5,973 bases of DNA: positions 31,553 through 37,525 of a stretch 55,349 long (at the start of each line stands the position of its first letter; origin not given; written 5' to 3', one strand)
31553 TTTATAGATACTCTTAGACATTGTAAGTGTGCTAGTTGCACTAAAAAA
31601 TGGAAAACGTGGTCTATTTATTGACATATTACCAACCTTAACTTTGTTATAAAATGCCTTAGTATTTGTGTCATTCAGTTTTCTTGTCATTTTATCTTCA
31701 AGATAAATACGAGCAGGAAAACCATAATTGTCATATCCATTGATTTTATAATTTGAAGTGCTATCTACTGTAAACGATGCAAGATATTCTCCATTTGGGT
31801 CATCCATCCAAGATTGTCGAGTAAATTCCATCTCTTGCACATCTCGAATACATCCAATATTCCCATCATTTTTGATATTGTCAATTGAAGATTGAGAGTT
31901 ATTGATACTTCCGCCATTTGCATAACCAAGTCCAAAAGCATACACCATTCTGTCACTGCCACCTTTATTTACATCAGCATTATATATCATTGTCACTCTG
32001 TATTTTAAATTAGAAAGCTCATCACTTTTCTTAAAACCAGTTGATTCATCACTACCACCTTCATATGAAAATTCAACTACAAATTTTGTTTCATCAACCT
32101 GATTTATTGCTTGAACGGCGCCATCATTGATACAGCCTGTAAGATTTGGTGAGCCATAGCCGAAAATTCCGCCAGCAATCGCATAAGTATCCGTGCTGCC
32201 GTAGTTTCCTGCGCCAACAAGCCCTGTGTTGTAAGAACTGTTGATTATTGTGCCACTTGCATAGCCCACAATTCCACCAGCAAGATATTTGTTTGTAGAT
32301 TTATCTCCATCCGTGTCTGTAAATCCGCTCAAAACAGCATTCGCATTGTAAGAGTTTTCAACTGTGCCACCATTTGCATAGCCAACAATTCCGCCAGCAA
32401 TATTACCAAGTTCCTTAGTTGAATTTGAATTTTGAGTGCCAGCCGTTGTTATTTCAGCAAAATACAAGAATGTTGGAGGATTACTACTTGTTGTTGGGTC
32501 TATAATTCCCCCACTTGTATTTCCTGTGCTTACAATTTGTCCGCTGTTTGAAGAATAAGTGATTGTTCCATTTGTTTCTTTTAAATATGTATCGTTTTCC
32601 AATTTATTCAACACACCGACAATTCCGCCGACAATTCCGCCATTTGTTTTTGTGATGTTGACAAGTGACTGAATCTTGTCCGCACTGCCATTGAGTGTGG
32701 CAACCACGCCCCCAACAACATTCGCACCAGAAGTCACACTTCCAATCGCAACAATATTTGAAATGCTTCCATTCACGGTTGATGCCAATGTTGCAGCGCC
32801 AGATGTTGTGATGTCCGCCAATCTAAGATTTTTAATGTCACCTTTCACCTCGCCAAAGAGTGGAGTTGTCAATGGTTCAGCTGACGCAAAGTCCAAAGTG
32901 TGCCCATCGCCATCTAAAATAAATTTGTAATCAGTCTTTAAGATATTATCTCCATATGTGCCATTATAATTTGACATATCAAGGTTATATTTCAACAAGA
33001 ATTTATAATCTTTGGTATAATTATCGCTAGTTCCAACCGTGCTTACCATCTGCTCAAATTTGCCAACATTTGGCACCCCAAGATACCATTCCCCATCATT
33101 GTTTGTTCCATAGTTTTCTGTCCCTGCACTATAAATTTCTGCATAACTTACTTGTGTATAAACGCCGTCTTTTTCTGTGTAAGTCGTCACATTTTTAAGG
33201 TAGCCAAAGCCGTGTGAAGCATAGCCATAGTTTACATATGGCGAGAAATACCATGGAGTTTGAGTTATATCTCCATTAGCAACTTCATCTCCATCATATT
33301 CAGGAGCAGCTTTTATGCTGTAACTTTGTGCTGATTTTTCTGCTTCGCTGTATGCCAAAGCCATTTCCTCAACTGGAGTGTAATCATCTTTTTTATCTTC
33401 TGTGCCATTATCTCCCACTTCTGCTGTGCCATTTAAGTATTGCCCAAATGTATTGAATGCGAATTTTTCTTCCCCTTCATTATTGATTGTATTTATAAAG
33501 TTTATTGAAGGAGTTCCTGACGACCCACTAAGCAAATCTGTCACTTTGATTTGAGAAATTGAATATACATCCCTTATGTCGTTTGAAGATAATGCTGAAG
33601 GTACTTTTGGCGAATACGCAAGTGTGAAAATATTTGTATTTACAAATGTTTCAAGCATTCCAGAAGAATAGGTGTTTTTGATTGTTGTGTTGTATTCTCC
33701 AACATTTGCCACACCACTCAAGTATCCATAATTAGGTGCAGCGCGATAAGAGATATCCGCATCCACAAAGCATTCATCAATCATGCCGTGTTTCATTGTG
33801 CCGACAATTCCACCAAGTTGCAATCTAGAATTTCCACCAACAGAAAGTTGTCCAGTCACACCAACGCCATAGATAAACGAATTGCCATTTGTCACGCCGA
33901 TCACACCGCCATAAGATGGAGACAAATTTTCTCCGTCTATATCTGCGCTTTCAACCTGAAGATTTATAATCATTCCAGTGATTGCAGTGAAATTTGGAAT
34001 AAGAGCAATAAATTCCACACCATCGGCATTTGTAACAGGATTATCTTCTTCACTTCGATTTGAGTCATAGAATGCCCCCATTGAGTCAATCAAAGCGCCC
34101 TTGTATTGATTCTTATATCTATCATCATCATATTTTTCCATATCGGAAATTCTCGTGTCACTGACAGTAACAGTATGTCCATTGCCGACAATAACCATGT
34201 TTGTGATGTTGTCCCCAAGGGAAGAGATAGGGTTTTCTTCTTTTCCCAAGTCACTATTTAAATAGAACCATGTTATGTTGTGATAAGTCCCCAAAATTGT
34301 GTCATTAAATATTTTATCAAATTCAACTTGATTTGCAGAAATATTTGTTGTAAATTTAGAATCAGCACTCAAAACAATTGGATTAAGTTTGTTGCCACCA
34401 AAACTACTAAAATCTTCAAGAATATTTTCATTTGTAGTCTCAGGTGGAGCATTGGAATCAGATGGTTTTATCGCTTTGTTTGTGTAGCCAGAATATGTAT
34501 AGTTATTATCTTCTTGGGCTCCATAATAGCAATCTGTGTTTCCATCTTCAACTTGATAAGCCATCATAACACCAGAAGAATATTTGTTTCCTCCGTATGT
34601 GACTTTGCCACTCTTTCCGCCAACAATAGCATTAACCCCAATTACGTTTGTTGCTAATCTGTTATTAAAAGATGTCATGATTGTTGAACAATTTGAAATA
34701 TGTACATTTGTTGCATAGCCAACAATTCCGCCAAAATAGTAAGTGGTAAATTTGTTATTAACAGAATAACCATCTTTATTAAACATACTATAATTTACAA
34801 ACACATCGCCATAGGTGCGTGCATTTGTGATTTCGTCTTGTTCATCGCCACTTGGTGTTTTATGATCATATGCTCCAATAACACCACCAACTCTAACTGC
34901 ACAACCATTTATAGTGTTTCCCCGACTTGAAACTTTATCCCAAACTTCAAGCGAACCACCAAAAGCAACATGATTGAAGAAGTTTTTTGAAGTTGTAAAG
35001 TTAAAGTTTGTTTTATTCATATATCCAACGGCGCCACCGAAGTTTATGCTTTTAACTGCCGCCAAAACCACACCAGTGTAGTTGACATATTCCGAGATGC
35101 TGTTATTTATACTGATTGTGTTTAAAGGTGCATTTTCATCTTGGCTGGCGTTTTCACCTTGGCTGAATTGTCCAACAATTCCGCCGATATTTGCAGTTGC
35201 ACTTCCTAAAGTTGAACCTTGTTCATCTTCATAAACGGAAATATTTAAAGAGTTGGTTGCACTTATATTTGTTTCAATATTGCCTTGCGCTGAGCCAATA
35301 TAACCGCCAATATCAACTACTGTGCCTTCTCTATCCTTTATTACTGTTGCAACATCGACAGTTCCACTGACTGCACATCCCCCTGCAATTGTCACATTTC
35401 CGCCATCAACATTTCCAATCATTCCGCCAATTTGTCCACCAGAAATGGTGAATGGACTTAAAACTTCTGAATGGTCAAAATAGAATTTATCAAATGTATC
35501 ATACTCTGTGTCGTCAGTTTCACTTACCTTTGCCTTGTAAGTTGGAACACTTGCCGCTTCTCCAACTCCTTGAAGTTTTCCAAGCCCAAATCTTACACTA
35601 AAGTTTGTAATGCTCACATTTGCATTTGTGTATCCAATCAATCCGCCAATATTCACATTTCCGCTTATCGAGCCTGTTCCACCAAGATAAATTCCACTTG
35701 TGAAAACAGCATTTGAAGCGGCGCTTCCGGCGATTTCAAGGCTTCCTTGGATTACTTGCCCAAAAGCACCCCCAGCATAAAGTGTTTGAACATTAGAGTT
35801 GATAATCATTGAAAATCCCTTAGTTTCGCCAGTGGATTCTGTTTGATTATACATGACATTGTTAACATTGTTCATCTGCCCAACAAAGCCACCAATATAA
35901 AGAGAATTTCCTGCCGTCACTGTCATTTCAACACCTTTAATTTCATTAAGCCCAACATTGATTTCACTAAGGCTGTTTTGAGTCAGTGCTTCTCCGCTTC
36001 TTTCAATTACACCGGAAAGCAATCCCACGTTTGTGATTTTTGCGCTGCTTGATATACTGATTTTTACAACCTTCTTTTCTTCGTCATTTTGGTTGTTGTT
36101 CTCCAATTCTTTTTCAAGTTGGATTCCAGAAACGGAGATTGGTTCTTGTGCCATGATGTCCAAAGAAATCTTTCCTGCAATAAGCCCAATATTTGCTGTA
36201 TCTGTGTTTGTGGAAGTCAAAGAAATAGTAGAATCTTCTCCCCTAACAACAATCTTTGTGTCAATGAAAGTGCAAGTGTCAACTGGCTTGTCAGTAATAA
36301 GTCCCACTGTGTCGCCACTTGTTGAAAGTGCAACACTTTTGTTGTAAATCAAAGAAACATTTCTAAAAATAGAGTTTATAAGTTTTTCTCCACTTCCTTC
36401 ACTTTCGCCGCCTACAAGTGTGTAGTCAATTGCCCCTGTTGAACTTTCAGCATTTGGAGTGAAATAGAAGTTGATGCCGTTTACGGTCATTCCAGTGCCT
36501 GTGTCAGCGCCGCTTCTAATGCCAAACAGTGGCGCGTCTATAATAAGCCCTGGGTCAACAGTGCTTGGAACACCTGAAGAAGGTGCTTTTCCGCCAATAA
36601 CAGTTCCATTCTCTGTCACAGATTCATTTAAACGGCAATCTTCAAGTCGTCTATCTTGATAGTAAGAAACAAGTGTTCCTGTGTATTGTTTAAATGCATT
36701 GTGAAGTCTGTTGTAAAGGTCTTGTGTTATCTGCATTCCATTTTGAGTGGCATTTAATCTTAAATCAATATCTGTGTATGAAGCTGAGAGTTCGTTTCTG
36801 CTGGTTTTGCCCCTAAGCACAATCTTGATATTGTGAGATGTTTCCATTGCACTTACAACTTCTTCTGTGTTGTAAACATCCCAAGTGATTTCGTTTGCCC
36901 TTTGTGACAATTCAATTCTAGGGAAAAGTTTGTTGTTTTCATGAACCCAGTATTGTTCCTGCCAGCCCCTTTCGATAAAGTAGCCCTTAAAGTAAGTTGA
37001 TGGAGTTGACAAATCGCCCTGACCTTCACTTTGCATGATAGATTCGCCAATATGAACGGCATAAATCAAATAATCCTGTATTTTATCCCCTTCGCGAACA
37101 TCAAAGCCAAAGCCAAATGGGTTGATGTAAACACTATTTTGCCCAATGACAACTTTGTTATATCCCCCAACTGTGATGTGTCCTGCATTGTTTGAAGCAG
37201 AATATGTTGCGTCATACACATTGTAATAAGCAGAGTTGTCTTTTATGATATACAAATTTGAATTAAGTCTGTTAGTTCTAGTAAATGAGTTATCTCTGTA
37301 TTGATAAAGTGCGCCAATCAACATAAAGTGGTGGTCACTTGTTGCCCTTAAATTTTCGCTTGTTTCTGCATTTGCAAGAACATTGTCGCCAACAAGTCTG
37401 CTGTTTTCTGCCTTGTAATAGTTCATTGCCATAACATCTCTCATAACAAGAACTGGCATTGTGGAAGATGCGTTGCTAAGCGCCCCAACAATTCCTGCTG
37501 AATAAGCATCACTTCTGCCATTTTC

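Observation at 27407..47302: A 6631-aa (19.9 kb) single-ORF lipoprotein occupying 36% of the window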

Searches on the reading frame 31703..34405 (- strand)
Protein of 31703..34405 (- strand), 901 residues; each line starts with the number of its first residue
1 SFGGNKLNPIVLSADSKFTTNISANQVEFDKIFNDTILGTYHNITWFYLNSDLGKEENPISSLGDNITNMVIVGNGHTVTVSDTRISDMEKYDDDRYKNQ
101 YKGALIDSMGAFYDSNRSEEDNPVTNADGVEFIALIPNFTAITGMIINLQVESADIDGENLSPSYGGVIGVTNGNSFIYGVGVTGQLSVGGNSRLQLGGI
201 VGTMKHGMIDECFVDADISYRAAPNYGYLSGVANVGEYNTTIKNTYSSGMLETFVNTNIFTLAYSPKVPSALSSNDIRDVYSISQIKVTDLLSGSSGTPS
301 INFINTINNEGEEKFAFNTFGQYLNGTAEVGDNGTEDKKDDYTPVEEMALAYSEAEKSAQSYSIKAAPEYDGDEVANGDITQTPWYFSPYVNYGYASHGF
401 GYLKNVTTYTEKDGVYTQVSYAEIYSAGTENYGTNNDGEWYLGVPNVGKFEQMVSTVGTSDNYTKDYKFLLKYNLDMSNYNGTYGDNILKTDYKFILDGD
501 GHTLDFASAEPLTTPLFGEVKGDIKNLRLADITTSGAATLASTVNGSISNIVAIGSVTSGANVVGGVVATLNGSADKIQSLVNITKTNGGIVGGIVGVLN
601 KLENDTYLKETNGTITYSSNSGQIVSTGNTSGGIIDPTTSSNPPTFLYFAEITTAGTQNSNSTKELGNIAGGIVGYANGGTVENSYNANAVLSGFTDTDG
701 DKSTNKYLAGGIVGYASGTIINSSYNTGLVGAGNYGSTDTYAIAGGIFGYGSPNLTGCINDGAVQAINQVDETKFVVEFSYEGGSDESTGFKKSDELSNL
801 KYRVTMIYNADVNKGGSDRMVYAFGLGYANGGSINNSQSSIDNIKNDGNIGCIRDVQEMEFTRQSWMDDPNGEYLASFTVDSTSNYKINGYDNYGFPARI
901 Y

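Call 63: search_solved_structures(query=A7, max_evalue=1, show_alignments=1)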
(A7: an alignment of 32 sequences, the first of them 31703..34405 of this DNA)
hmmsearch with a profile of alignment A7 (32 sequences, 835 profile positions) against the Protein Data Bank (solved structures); distinct sequences matched with E-value up to 1: 2.
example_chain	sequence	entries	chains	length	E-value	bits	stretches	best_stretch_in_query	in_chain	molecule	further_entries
7uvl_P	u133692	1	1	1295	3.8e-12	48.7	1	389-643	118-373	LPXTG-motif cell wall anchor domain protein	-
4l3r_A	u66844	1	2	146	0.0017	20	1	425-485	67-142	Uncharacterized protein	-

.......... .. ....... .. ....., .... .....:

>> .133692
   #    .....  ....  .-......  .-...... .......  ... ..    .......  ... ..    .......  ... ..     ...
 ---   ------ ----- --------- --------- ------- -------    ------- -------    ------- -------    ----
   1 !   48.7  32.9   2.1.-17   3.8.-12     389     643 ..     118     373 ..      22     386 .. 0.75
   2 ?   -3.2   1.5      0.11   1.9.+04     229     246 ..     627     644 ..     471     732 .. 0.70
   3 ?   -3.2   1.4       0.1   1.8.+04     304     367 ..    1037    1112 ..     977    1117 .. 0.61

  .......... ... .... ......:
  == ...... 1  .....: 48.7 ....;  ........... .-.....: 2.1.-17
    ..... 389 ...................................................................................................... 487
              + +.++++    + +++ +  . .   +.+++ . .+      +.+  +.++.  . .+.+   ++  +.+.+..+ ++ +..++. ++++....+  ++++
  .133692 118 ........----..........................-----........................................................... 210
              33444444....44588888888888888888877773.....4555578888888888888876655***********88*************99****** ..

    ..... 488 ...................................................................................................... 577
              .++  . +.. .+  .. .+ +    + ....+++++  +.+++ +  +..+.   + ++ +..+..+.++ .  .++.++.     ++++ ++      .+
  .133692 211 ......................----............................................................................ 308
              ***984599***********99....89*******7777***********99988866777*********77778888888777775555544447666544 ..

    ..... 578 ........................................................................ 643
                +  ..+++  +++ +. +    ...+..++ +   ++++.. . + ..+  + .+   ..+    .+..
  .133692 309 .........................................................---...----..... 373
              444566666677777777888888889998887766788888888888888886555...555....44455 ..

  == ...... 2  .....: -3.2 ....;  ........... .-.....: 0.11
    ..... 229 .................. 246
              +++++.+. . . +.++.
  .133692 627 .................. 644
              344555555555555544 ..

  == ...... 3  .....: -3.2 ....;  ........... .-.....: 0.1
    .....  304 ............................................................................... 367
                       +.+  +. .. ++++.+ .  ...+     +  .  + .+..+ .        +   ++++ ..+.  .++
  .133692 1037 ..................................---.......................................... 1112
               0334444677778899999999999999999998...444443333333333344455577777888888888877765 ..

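Call 90: search_protein_families(library=pfam, alignment_id=A7, max_evalue=0.01)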
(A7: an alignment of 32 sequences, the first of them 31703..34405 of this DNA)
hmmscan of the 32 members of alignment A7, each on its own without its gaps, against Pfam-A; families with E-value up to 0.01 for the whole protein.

A. member 1, window:31703-34405:- (901 aa): 0 families

B. families by the number of members that match (of 32 scanned): 2 families
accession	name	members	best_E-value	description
PF07581.17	Glug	11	2.2e-08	The GLUG motif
PF05342.19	Peptidase_M26_N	2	0.00048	M26 IgA1-specific Metallo-endopeptidase N-terminal region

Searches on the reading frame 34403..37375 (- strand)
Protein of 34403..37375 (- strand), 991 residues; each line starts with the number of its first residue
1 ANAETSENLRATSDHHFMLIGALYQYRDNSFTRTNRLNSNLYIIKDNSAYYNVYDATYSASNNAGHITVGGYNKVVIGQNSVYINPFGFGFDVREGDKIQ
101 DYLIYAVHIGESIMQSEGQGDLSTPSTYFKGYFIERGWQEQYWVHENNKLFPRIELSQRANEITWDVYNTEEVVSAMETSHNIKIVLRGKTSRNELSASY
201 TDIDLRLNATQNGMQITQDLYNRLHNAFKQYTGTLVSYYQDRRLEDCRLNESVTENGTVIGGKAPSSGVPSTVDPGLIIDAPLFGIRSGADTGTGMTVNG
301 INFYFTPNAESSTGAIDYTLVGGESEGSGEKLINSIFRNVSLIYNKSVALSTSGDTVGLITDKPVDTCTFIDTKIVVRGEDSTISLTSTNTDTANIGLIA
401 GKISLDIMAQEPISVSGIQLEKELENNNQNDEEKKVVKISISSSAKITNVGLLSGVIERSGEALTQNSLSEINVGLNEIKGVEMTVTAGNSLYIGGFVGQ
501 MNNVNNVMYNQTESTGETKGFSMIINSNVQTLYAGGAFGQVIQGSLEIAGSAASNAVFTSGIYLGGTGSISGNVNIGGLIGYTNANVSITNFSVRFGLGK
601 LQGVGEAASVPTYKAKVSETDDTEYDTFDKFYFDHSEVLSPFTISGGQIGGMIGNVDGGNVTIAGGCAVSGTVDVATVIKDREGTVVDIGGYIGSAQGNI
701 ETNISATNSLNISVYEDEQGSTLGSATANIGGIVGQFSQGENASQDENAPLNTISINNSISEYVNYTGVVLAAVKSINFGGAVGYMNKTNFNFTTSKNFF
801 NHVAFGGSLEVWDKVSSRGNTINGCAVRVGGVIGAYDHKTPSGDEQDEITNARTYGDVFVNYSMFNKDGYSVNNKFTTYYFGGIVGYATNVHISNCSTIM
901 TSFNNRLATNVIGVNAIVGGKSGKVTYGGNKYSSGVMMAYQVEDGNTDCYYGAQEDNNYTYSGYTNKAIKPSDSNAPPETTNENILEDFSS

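Call 62: search_solved_structures(query=A6, max_evalue=1, show_alignments=1)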
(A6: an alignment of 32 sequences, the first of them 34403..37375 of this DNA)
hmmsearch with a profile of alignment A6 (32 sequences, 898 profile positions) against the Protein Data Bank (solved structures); distinct sequences matched with E-value up to 1: 0.
